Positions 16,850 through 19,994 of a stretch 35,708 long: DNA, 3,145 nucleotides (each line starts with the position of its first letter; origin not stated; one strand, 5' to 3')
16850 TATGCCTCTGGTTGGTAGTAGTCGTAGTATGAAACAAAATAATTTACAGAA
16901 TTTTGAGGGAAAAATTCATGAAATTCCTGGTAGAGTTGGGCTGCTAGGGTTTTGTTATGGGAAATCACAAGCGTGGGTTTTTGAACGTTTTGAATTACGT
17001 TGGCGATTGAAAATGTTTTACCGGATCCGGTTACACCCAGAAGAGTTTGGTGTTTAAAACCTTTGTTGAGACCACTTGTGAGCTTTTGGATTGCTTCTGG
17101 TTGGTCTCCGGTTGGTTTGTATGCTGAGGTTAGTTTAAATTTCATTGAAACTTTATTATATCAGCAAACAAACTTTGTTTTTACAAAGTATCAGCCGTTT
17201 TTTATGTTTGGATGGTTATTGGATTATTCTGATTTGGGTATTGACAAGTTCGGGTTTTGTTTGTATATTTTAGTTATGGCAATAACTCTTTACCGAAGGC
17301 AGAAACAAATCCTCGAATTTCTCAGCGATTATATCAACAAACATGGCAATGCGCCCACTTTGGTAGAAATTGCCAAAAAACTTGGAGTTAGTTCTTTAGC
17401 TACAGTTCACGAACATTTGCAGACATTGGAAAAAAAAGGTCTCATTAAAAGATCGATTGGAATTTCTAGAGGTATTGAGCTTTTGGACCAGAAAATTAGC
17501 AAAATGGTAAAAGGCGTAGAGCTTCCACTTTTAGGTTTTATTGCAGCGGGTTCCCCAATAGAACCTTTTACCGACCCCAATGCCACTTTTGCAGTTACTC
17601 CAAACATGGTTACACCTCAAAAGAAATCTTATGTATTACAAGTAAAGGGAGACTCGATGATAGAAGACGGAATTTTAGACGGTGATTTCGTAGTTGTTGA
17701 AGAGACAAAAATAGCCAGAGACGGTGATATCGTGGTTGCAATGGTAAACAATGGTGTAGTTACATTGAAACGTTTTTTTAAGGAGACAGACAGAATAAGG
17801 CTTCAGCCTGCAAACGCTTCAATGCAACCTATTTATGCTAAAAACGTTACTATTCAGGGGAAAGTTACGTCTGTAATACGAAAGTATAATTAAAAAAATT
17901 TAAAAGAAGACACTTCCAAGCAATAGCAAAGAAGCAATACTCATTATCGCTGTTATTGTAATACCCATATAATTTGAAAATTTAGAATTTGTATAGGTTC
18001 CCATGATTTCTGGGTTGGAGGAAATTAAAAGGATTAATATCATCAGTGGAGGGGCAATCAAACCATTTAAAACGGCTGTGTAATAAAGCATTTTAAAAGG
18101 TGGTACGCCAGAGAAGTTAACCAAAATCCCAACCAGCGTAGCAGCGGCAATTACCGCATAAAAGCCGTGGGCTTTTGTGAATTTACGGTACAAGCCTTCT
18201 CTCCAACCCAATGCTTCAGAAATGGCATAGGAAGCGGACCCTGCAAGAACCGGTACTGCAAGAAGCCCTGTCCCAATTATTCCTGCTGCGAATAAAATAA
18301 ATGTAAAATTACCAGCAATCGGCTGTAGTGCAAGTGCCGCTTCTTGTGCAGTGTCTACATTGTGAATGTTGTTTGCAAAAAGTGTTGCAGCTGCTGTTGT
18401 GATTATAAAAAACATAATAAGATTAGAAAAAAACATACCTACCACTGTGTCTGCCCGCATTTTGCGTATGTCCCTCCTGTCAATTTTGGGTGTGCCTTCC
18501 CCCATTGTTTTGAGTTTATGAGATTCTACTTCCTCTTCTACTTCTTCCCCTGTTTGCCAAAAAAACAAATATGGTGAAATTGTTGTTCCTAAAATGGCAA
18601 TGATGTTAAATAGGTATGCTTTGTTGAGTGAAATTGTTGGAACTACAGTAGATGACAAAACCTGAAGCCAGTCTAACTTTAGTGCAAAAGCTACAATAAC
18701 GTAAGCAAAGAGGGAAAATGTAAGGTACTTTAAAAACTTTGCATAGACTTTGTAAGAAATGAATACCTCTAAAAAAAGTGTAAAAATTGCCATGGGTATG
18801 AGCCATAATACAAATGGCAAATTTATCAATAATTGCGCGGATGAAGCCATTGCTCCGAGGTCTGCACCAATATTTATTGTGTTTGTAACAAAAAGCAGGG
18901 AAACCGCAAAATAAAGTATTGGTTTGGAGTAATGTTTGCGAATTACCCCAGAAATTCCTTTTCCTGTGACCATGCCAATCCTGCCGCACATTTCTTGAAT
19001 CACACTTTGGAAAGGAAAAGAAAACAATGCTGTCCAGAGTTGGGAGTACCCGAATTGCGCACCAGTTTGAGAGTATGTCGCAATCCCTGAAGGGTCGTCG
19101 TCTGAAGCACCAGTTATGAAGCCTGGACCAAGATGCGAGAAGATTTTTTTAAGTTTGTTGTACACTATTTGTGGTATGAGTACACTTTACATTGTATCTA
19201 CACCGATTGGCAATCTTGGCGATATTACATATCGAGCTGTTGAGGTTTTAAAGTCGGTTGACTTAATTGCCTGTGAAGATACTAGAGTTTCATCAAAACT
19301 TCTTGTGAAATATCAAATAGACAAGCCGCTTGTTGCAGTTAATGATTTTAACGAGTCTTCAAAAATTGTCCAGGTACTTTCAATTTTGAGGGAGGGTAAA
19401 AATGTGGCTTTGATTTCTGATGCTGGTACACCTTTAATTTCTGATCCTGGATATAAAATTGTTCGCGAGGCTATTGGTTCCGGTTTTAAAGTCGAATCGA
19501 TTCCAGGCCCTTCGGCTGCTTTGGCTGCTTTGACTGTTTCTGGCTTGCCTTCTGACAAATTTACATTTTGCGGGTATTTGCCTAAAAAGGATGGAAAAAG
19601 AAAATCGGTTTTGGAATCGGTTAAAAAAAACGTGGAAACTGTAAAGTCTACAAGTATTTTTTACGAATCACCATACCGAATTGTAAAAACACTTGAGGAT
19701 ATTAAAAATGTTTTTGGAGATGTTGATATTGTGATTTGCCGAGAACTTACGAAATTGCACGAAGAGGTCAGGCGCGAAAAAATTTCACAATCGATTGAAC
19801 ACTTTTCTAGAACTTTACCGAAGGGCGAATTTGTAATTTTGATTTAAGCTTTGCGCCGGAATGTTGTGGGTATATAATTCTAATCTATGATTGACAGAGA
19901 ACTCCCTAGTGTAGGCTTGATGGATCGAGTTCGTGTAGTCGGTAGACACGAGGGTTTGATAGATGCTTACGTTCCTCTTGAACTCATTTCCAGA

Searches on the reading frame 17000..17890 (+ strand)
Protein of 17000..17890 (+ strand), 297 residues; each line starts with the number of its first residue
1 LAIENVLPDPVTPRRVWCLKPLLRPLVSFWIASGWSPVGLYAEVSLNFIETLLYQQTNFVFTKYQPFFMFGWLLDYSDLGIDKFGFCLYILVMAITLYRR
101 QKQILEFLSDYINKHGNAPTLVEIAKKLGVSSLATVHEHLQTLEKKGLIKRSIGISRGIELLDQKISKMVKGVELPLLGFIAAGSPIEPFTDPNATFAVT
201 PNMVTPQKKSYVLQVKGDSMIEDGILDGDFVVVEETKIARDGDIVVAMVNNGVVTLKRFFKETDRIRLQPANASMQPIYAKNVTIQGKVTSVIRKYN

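Call 20: search_protein_families(library=pfam, proteins=[window:17000-17890:+])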
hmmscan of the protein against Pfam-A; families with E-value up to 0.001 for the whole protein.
window:17000-17890:+ (297 aa): 9 families
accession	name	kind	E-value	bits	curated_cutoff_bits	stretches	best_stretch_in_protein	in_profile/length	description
PF00717.28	Peptidase_S24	-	1.7e-30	105.5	23.3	1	176-289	1-115/116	Peptidase S24-like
PF01726.22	LexA_DNA_bind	-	1.6e-18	66.7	23.7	1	97-158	4-65/65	LexA DNA binding domain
PF09339.16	HTH_IclR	-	8.8e-06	25.8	22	1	110-151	10-50/52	IclR helix-turn-helix domain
PF13412.12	HTH_24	-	8.2e-05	22.5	21.9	1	119-150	18-48/48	Winged helix-turn-helix DNA-binding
PF08279.18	HTH_11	-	0.00012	22.3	25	1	100-148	1-44/55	HTH domain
PF01047.28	MarR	-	0.00017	21.8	24.6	1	114-152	14-50/59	MarR family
PF04703.18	FaeA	-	0.00023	21.8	20.7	1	102-159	3-54/62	FaeA-like protein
PF12802.13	MarR_2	-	0.00036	21.1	27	0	111-151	13-52/61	MarR family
PF12840.13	HTH_20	-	0.00049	20.5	27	1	104-150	9-49/51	Helix-turn-helix domain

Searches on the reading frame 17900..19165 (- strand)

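Call 86: search_protein_families(library=pfam, proteins=[window:17900-19165:-])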
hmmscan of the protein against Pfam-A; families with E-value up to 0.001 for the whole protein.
window:17900-19165:- (421 aa): 1 family
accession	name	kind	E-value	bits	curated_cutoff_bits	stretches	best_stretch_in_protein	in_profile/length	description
PF01566.24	Nramp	-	3.6e-87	293.2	29.8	1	28-394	1-356/357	Natural resistance-associated macrophage protein-like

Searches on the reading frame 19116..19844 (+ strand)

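Call 86: search_protein_families(library=pfam, proteins=[window:19116-19844:+])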
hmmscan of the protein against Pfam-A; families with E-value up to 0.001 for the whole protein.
window:19116-19844:+ (243 aa): 1 family
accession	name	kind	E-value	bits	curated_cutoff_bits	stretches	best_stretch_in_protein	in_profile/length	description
PF00590.25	TP_methylase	-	7.7e-33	114.7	27.8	1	23-224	1-209/212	Tetrapyrrole (Corrin/Porphyrin) Methylases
